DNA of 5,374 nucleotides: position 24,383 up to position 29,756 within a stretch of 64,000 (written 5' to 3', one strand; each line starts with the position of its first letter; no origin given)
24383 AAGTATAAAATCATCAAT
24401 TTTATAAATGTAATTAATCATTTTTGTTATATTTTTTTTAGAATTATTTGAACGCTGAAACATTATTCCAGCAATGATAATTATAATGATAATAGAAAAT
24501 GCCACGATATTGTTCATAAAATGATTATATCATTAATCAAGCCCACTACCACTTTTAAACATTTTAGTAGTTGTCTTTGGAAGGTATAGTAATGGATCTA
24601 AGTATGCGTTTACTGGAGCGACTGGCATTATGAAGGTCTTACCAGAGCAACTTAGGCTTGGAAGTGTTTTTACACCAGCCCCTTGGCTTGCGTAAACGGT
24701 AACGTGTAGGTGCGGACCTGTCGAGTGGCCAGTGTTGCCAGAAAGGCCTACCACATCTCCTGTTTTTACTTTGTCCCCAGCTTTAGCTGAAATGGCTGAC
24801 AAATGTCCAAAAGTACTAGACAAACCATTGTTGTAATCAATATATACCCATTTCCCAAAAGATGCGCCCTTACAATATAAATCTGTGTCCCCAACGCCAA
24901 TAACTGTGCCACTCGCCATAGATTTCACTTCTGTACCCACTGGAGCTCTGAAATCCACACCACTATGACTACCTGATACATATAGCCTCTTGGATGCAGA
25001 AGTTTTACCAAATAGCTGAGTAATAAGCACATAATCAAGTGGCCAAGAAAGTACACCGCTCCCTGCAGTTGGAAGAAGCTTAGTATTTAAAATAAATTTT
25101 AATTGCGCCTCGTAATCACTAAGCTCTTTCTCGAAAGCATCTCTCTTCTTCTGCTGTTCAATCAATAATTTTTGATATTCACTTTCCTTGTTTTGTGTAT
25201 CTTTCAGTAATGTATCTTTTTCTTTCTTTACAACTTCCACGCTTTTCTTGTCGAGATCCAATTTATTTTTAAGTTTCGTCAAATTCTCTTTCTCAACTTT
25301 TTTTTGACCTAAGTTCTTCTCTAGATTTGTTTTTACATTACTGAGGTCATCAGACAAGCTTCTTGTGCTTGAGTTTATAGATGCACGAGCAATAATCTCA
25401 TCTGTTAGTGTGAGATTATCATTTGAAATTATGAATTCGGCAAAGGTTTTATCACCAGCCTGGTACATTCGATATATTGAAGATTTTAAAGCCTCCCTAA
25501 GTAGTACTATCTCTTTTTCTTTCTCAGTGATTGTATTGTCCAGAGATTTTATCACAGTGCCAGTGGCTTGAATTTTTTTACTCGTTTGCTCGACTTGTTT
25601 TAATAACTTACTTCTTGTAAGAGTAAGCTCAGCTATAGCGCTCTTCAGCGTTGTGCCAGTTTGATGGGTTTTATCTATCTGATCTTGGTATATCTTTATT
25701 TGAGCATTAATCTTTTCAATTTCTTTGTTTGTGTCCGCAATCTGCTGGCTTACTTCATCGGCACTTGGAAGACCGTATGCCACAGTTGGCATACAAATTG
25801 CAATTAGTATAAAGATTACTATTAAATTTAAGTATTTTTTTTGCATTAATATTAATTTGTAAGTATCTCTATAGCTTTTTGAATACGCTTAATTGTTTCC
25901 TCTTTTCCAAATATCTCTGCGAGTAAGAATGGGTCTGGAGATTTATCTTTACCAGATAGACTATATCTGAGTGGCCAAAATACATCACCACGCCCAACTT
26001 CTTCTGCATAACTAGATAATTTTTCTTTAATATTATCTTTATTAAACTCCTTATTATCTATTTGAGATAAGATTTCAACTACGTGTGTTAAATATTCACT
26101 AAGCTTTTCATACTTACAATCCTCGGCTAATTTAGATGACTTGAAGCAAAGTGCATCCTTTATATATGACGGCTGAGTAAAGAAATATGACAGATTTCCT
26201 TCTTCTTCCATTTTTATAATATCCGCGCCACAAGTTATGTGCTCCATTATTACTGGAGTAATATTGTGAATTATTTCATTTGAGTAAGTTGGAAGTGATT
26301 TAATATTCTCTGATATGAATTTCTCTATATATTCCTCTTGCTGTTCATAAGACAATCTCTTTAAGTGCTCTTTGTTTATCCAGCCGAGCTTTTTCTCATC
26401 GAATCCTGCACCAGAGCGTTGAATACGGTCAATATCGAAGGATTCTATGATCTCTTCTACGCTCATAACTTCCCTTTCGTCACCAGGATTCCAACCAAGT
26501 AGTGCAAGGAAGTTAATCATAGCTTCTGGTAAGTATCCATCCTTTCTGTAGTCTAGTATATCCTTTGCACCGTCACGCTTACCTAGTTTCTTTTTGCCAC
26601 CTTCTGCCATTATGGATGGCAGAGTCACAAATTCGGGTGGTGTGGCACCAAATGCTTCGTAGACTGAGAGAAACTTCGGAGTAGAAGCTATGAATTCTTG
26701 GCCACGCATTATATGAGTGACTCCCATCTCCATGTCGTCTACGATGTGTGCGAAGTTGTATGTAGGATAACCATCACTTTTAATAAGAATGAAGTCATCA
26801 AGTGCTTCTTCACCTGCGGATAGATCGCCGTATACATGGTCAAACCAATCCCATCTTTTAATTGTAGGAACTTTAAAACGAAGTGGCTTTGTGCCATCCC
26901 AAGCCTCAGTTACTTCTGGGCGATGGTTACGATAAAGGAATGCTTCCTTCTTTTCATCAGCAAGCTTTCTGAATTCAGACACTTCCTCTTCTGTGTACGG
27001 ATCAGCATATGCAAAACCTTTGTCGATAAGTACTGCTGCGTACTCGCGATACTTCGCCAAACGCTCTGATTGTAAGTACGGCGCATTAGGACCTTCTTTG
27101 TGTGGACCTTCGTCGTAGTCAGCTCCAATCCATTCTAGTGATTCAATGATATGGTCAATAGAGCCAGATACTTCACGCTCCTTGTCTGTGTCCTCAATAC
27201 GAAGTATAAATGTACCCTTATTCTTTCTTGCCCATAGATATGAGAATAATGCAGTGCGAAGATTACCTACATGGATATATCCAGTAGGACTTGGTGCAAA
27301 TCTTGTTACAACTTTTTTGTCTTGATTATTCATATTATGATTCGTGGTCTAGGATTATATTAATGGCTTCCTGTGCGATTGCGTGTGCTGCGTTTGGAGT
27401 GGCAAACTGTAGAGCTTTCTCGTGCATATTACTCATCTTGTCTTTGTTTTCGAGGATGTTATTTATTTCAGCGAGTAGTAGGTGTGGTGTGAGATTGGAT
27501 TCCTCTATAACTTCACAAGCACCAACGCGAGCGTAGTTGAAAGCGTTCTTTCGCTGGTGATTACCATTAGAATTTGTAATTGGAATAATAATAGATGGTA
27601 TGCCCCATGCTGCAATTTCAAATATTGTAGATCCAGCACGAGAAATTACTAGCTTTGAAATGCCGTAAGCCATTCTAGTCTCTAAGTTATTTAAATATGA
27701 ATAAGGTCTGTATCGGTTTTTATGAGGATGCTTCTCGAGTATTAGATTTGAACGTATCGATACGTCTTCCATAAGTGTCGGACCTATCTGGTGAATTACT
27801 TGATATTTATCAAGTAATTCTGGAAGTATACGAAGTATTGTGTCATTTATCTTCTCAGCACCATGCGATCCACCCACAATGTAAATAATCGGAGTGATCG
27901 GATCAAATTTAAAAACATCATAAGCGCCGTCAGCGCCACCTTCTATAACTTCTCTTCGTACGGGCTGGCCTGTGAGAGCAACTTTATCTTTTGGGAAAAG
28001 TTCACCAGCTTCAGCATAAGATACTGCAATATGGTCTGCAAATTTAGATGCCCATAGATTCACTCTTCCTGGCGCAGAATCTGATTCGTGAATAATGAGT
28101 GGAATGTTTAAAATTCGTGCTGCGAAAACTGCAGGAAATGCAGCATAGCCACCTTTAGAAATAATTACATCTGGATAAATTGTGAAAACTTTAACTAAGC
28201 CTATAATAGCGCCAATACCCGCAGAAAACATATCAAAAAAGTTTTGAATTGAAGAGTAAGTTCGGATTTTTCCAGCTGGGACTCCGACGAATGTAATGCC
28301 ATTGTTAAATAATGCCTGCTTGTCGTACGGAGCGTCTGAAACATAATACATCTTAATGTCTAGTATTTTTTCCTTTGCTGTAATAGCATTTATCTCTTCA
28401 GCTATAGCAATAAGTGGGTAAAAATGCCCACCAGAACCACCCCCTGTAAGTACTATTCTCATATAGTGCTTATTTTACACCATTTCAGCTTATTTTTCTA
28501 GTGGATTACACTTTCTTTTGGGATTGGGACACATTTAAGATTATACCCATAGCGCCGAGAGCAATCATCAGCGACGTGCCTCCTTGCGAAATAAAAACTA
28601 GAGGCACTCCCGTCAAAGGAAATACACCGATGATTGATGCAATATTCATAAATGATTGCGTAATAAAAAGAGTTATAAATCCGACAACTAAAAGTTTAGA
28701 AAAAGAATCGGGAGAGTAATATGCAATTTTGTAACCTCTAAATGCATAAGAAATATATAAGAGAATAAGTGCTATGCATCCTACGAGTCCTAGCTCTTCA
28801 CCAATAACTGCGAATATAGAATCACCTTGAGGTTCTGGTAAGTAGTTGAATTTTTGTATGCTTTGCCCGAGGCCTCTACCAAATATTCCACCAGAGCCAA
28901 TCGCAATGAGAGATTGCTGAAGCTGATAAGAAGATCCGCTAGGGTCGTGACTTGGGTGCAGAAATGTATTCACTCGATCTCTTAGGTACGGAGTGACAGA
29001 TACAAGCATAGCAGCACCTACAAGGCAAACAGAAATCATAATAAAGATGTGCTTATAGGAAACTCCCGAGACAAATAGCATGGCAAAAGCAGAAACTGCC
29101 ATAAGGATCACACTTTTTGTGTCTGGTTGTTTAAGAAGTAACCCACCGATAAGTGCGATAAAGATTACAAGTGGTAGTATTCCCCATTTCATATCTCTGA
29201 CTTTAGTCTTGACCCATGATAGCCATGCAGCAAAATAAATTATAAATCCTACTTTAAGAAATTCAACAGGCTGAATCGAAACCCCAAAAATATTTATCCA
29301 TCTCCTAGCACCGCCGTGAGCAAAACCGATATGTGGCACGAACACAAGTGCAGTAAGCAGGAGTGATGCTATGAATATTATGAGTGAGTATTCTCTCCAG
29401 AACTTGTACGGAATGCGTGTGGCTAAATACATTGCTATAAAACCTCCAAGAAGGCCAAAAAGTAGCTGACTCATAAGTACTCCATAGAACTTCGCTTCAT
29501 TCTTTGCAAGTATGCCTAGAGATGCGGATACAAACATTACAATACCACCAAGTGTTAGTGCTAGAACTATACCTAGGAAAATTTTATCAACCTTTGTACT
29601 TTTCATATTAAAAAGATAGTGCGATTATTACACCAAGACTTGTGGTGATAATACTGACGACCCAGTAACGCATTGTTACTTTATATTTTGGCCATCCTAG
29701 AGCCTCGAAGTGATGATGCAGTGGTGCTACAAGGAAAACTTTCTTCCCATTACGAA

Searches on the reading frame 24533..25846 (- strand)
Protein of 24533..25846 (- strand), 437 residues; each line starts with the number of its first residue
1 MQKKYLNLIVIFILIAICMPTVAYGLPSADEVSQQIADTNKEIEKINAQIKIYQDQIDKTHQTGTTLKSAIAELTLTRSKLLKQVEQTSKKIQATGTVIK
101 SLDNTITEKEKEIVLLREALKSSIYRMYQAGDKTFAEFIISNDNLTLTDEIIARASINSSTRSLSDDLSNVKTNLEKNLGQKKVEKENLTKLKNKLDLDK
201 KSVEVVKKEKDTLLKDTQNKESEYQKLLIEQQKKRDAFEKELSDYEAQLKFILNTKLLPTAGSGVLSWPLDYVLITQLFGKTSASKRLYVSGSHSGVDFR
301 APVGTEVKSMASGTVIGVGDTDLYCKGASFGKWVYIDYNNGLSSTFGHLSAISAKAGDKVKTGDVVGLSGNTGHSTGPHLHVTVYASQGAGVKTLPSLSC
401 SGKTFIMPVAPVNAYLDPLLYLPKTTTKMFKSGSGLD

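Call 76: search_protein_families(library=pfam, proteins=[window:24533-25846:-], max_evalue=0.0001)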
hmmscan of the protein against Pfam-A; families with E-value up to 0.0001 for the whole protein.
window:24533-25846:- (437 aa): 1 family
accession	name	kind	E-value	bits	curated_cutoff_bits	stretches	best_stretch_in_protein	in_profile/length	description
PF01551.29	Peptidase_M23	-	6.1e-25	87.7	28.7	1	293-386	2-89/96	Peptidase family M23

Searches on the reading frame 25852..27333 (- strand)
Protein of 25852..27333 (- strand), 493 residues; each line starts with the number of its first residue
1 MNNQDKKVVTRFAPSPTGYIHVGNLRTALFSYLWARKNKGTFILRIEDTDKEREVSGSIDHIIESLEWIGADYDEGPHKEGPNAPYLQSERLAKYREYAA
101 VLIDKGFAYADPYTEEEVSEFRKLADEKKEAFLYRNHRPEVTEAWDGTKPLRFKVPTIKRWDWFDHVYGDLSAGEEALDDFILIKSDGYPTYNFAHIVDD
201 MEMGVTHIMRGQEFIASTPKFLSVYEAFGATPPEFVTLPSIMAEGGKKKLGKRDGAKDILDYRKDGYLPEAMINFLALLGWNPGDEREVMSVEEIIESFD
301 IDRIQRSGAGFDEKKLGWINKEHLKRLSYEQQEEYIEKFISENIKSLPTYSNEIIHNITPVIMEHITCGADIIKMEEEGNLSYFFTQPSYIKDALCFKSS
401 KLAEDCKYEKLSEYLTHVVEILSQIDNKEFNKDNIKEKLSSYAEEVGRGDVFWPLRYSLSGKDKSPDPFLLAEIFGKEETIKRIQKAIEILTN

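Call 76: search_protein_families(library=pfam, proteins=[window:25852-27333:-], max_evalue=0.0001)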
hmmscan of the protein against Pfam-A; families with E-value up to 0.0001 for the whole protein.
window:25852-27333:- (493 aa): 2 families
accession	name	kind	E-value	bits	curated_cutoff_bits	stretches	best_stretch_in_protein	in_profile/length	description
PF00749.27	tRNA-synt_1c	-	4e-88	295.8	23.4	1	7-318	1-314/314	tRNA synthetases class I (E and Q), catalytic domain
PF19269.4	Anticodon_2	-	9.8e-19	68.6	23.6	1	350-488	11-141/141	Anticodon binding domain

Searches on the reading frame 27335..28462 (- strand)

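Call 76: search_protein_families(library=pfam, proteins=[window:27335-28462:-], max_evalue=0.0001)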
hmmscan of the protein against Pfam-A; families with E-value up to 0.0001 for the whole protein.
window:27335-28462:- (375 aa): 2 families
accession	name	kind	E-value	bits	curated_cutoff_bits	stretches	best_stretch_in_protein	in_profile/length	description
PF04101.22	Glyco_tran_28_C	-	6.5e-32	111.3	22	1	192-359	1-163/166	Glycosyltransferase family 28 C-terminal domain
PF03033.26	Glyco_transf_28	-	1.3e-24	87.2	26.2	1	3-146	1-138/139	Glycosyltransferase family 28 N-terminal domain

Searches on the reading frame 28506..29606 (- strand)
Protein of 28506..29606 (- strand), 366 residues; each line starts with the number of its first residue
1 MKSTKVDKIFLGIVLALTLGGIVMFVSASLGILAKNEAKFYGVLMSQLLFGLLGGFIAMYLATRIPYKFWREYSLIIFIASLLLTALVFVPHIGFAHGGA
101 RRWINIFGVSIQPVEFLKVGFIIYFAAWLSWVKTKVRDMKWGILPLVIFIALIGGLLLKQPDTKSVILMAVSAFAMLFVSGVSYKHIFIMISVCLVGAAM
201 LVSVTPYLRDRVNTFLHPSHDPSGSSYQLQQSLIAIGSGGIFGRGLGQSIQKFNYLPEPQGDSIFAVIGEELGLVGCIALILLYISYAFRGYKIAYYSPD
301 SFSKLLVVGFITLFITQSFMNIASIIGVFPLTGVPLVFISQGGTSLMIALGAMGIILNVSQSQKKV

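Call 76: search_protein_families(library=pfam, proteins=[window:28506-29606:-], max_evalue=0.0001)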
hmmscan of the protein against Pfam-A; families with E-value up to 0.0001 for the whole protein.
window:28506-29606:- (366 aa): 1 family
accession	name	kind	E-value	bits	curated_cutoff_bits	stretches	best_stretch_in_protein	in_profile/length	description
PF01098.24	FTSW_RODA_SPOVE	-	2e-97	326.8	26.4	1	11-364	5-355/356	Cell cycle protein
